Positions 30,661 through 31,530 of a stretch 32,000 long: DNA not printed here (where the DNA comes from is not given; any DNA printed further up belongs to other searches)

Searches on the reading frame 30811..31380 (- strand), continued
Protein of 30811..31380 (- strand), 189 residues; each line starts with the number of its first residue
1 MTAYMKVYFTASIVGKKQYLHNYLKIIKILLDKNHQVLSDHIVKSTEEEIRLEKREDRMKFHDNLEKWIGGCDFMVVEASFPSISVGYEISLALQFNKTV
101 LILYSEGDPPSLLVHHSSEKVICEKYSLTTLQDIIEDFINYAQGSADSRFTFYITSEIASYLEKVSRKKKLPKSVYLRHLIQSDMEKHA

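Call 22: list_cluster_members(proteins=[P0138, P0150, P0172, P0200, P0230, P0250, P0269, P0135, P0265, P0207])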
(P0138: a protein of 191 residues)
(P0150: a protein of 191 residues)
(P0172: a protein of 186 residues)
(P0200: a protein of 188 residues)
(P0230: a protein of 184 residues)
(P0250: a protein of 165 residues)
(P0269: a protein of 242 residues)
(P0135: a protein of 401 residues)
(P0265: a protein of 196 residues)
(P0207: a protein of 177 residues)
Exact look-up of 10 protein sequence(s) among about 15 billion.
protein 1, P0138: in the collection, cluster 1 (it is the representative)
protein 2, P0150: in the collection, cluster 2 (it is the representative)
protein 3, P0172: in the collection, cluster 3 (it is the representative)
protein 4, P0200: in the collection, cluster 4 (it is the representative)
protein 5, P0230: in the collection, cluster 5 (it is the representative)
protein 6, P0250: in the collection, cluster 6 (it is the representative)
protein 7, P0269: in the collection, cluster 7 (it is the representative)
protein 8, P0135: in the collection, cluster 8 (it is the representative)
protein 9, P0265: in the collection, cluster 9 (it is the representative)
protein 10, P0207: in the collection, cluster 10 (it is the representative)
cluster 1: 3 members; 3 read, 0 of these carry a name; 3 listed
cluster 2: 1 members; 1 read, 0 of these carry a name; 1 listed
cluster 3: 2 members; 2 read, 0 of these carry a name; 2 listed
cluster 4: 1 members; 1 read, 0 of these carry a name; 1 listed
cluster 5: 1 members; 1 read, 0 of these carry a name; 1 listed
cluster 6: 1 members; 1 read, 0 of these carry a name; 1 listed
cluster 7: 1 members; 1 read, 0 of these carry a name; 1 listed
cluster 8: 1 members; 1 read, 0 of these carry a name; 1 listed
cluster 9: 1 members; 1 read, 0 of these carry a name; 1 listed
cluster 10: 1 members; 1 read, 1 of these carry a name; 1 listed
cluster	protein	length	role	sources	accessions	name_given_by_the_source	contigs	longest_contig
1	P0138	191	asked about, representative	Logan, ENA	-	-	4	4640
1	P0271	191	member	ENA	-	-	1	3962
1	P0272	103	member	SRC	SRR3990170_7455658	-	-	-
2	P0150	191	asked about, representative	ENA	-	-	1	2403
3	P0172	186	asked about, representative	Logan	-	-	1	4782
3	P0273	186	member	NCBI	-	-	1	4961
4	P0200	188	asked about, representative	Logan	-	-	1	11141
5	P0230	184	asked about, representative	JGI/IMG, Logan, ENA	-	-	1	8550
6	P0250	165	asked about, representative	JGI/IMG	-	-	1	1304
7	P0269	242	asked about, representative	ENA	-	-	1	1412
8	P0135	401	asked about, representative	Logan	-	-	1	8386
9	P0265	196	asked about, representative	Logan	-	-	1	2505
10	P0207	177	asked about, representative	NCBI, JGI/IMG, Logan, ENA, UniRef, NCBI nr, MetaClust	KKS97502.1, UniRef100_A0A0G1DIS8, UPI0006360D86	MAG: hypothetical protein UV73_C0008G0022 [Candidatus Gottesmanbacteria bacterium ... | Nucleoside 2-deoxyribosyltransferase n=1 Tax=Candidatus Gottesmanbacteria bacterium ... | status=active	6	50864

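Call 23: fold_search(model_id=the predicted structure, library=pdb)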
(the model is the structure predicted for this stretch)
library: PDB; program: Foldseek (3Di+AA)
matches with E <= 10: 1291; with E <= 0.001: 110
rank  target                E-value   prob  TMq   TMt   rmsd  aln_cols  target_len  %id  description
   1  9da5_A                1.3e-08  1.00  0.56  0.81   2.8       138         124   23  Crystal structure of human DNPH1 bound to inhibitor 2c (released 2025-02-05)
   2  9i57_B                5.0e-08  1.00  0.60  0.77   3.3       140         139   26  Crystal structure of DNPH1 bound by compound 39. (released 2025-11-12)
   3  9i58_B                9.3e-08  1.00  0.59  0.80   3.0       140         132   24  Crystal structure of DNPH1 bound by compound 31. (released 2025-11-12)
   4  9ia6_A                9.9e-08  1.00  0.58  0.82   4.3       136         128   21  Crystal structure of DNPH1 bound by compound 3. (released 2025-11-12)
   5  8rps_C                1.1e-07  1.00  0.56  0.78   3.1       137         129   25  Crystal structure of human DNPH1 mutant- D80N bound to 5hmdUMP (released 2024-11-20)
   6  9da3_B                1.1e-07  1.00  0.55  0.79   2.5       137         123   23  Crystal structure of human DNPH1 bound to inhibitor 2a (released 2025-02-05)
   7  9s0o_A                1.1e-07  1.00  0.57  0.76   4.5       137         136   25  Crystal structure of DNPH1 bound by compound 6 (released 2025-12-24)
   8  9da2_B                1.6e-07  1.00  0.55  0.81   2.6       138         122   23  Crystal structure of human DNPH1 bound to inhibitor 1b (released 2025-02-05)
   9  9i9q_D                1.6e-07  1.00  0.58  0.78   4.4       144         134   23  Crystal structure of DNPH1 bound by compound 2. (released 2025-11-12)
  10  8rqd_A                1.7e-07  1.00  0.61  0.77   2.8       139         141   26  Crystal structure of human DNPH1 mutant-Y24F (released 2024-11-20)
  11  9i9q_B                1.8e-07  1.00  0.57  0.84   2.2       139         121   23  Crystal structure of DNPH1 bound by compound 2. (released 2025-11-12)
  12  9i6e_B                1.8e-07  1.00  0.60  0.80   2.9       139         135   20  Crystal structure of DNPH1 bound by compound 5. (released 2025-11-12)
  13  4kxm_B                1.9e-07  1.00  0.58  0.78   3.1       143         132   22  Crystal structure of DNPH1 (RCL) WITH N6-ISOPENTENYL-AMP (released 2014-02-05)
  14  4fyh_B                2.3e-07  1.00  0.56  0.80   2.5       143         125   21  Crystal structure of rcl with phospho-triciribine (released 2013-01-02)
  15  4p5d_A                2.3e-07  1.00  0.59  0.73   3.5       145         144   25  CRYSTAL STRUCTURE OF RAT DNPH1 (RCL) WITH 6-NAPHTHYL-PURINE-RIBOSIDE-MONOPHOSPHATE (released 2014-08-20)
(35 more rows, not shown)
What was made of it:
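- Foldseek TM about 0.8 (call 23).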

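Call 41: find_encoding_contigs(protein=P0004, flank=5000, max_places=2)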
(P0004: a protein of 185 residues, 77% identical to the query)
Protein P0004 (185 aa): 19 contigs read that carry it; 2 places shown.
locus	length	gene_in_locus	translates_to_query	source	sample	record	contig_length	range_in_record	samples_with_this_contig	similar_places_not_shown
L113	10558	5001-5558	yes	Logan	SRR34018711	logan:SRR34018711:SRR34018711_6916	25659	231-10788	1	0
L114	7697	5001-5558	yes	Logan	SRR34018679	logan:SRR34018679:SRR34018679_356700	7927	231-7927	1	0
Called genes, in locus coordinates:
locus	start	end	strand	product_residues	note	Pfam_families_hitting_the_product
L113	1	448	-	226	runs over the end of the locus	?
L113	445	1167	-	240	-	PF00561:Abhydrolase_1, PF12146:Hydrolase_4, PF12697:Abhydrolase_6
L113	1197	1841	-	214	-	PF13462:Thioredoxin_4, PF13098:Thioredoxin_2 (weak), PF01323:DSBA, PF13743:Thioredoxin_5 (weak)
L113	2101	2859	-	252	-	PF02535:Zip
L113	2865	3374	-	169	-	PF01936:NYN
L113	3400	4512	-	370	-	-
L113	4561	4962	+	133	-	PF00404:Dockerin_1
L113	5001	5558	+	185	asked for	-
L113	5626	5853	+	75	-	-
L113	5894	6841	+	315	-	PF00696:AA_kinase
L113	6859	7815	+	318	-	PF02729:OTCace_N, PF00185:OTCace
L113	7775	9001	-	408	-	PF00753:Lactamase_B, PF19583:ODP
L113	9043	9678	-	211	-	-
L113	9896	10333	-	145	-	-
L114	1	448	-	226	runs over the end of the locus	?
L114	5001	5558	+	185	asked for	-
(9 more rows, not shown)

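Call 42: find_encoding_contigs(protein=P0012, flank=5000, max_places=2)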
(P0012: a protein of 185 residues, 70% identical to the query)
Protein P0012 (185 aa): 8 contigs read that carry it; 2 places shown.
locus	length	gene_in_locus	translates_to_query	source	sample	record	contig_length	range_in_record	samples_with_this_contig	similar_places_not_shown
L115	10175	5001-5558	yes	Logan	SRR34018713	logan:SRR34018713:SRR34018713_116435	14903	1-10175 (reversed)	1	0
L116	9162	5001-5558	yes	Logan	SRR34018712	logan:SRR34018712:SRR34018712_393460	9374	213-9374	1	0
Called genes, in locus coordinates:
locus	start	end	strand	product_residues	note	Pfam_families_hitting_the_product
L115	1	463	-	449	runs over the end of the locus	PF08245:Mur_ligase_M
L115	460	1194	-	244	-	PF12146:Hydrolase_4, PF00561:Abhydrolase_1, PF00975:Thioesterase (weak), PF12697:Abhydrolase_6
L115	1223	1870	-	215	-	PF13462:Thioredoxin_4, PF01323:DSBA, PF13743:Thioredoxin_5 (weak)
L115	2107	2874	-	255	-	PF02535:Zip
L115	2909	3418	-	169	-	PF01936:NYN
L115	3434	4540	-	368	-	-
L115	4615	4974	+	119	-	PF00404:Dockerin_1 (weak)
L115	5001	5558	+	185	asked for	PF05014:Nuc_deoxyrib_tr (weak)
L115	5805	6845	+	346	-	PF00696:AA_kinase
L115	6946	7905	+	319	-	PF02729:OTCace_N, PF00185:OTCace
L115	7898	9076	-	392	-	PF00753:Lactamase_B (weak), PF19583:ODP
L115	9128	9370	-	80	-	-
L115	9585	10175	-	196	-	?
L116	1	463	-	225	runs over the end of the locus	?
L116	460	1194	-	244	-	PF12146:Hydrolase_4, PF00561:Abhydrolase_1, PF00975:Thioesterase (weak), PF12697:Abhydrolase_6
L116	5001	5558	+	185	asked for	PF05014:Nuc_deoxyrib_tr (weak)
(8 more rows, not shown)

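Call 43: find_encoding_contigs(protein=P0001, flank=10000, max_places=3)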
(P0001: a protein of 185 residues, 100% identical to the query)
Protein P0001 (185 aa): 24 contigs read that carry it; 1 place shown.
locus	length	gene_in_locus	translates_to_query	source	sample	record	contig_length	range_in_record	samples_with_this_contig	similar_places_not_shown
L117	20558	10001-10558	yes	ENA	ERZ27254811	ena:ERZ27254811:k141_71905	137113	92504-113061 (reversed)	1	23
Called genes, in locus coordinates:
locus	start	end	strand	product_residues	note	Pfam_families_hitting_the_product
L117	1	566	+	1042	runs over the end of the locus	-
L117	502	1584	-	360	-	PF01321:Creatinase_N, PF00557:Peptidase_M24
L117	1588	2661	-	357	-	PF04389:Peptidase_M28, PF05343:Peptidase_M42 (faint), PF01546:Peptidase_M20, PF07687:M20_dimer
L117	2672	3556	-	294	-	-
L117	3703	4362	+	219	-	-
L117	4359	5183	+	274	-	PF13489:Methyltransf_23, PF06325:PrmA (weak), PF07021:MetW (weak), PF08241:Methyltransf_11, PF08242:Methyltransf_12, PF13649:Methyltransf_25, PF13847:Methyltransf_31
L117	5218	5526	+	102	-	PF01741:MscL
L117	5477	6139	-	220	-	-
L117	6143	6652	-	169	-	PF00149:Metallophos, PF12850:Metallophos_2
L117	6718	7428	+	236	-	-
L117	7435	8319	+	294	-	PF00892:EamA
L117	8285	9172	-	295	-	PF00892:EamA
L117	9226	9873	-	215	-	PF00702:Hydrolase, PF13419:HAD_2, PF13242:Hydrolase_like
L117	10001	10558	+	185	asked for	-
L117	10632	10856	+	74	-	-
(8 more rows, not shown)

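Call 47: search_solved_structures(query=A1, max_evalue=1, show_alignments=4)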
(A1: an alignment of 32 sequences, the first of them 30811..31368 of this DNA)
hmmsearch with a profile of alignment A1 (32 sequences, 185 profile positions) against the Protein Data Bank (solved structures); distinct sequences matched with E-value up to 1: 14.
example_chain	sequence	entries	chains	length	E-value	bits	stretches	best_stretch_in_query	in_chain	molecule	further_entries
2klh_A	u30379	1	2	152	3.2e-13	53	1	2-102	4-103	c-Myc-responsive protein Rcl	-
4fyh_A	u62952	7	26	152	4.2e-13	52.6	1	2-102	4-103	Deoxyribonucleoside 5'-monophosphate N-glycosidase | 2'-deoxynucleoside 5'-phosphate N-hydrolase 1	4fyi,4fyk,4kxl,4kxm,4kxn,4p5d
2khz_A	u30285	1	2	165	8e-13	51.7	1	2-102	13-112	c-Myc-responsive protein Rcl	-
8rps_C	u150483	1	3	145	1.9e-11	47.2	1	3-101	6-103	2'-deoxynucleoside 5'-phosphate N-hydrolase 1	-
8rpt_B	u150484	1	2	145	2.3e-11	47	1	3-101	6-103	2'-deoxynucleoside 5'-phosphate N-hydrolase 1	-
9da1_A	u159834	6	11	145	2.8e-11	46.7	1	3-101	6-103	5-hydroxymethyl-dUMP N-hydrolase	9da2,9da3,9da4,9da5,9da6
8os9_A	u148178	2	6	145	2.8e-11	46.7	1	3-101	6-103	2'-deoxynucleoside 5'-phosphate N-hydrolase 1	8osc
9i3q_A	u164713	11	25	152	3.1e-11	46.5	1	3-101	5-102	5-hydroxymethyl-dUMP N-hydrolase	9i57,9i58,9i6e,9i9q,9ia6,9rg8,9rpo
4p5e_A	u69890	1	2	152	3.1e-11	46.5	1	3-101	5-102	2'-deoxynucleoside 5'-phosphate N-hydrolase 1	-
8qhr_A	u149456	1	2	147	3.8e-11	46.2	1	3-101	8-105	2'-deoxynucleoside 5'-phosphate N-hydrolase 1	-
8rqd_C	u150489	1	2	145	1.4e-10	44.4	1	3-101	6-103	2'-deoxynucleoside 5'-phosphate N-hydrolase 1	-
8qhq_A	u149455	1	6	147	1.7e-10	44.1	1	3-101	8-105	2'-deoxynucleoside 5'-phosphate N-hydrolase 1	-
3uuw_A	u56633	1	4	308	0.058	16.3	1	20-67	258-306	Putative oxidoreductase with NAD(P)-binding Rossmann-fold domain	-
2hjm_A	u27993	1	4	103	0.5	13.3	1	116-169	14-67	Hypothetical protein PF1176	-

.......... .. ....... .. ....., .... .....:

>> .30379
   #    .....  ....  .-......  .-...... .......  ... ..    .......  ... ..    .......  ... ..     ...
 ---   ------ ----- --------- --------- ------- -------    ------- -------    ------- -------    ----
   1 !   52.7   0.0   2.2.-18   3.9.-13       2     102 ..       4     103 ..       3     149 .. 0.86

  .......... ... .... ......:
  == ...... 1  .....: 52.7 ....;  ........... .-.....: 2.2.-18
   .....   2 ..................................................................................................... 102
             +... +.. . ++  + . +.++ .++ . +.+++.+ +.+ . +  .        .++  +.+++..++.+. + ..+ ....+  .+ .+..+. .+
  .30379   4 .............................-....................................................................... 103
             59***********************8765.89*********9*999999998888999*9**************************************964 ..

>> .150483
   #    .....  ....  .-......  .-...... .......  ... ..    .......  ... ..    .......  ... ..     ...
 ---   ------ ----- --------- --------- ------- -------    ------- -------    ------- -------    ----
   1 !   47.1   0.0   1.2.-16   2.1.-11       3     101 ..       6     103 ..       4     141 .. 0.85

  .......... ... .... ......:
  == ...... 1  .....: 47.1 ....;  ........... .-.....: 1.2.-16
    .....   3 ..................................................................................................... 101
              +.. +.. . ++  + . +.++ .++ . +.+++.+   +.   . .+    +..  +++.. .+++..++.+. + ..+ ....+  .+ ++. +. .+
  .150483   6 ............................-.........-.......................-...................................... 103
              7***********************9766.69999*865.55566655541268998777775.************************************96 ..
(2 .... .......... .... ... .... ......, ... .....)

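Call 53: search_protein_families(library=pfam, alignment_id=A1, max_evalue=0.01)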
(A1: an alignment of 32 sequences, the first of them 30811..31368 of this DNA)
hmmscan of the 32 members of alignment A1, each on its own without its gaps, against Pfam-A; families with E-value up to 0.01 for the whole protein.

A. member 1, window:30811-31368:- (185 aa): 2 families
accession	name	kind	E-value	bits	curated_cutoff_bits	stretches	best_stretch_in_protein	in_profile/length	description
PF05014.21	Nuc_deoxyrib_tr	-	4.7e-05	23.9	28.8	1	3-107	1-104/117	Nucleoside 2-deoxyribosyltransferase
PF12651.13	RHH_3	-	0.00049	20.4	21.6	1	145-174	4-33/44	Ribbon-helix-helix domain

B. families by the number of members that match (of 32 scanned): 3 families
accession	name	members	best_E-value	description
PF05014.21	Nuc_deoxyrib_tr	31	2.3e-08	Nucleoside 2-deoxyribosyltransferase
PF12651.13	RHH_3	23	1.9e-06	Ribbon-helix-helix domain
PF08745.17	PIN_5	1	0.0075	PINc domain ribonuclease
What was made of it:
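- On DNPH1/Rcl-type N-hydrolases (NDT superfamily): 31 of 32 homologues hit at E<=0.01, with a best E of 2.3e-8 (call 53).
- On Ribbon-helix-helix (RHH) DNA-binding superfamily: 23 of 32 homologues hit, with a best E of 1.9e-6 (call 53).
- Checked: 23 of 32 members hit it, with a best E of 1.9e-6 (call 53).
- RHH_3 hit in 23 of 32 members (call 53).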

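Call 63: search_protein_families(library=pfam, proteins=[L010:6644-7621:+, L009:7514-9148:+, L004:2855-3490:+, L013:1860-3605:+, L048:6716-8683:+, L024:6613-7740:+, L113:5626-5853:+, L014:6672-7181:+], max_evalue=0.01)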
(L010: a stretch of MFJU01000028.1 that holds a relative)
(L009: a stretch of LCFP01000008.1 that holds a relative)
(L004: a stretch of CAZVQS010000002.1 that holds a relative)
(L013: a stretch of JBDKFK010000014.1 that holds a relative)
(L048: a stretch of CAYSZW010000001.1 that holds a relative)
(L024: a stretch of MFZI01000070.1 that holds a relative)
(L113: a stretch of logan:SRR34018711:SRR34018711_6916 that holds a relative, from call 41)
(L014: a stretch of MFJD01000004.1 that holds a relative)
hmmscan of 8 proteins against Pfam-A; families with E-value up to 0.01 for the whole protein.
L010:6644-7621:+ (325 aa): 0 families

L009:7514-9148:+ (544 aa): 0 families

L004:2855-3490:+ (211 aa): 0 families

L013:1860-3605:+ (581 aa): 2 families
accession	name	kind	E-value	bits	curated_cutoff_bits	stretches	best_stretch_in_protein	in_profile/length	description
PF13520.12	AA_permease_2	-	1.1e-49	170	27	1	11-406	1-406/427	Amino acid permease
PF00324.27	AA_permease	-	4.7e-06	26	24.6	1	32-438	18-463/470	Amino acid permease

L048:6716-8683:+ (655 aa): 1 family
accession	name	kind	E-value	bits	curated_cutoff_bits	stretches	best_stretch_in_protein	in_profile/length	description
PF00999.27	Na_H_Exchanger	-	2.2e-60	205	26.2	1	16-405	3-374/375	Sodium/hydrogen exchanger, transmembrane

L024:6613-7740:+ (375 aa): 0 families

L113:5626-5853:+ (75 aa): 1 family
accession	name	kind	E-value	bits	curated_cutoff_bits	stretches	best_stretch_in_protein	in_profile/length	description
PF07202.18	Tcp10_C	-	0.0014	18.6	36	0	61-74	2-15/35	T-complex protein 10 C-terminus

L014:6672-7181:+ (169 aa): 0 families

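Call 64: search_protein_families(library=padloc, proteins=[window:30811-31368:-, L009:6887-7420:+], max_evalue=0.1)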
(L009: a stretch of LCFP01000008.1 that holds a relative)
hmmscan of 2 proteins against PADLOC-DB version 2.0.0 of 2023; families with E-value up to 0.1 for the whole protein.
window:30811-31368:- (185 aa): 0 families

L009:6887-7420:+ (177 aa): 0 families
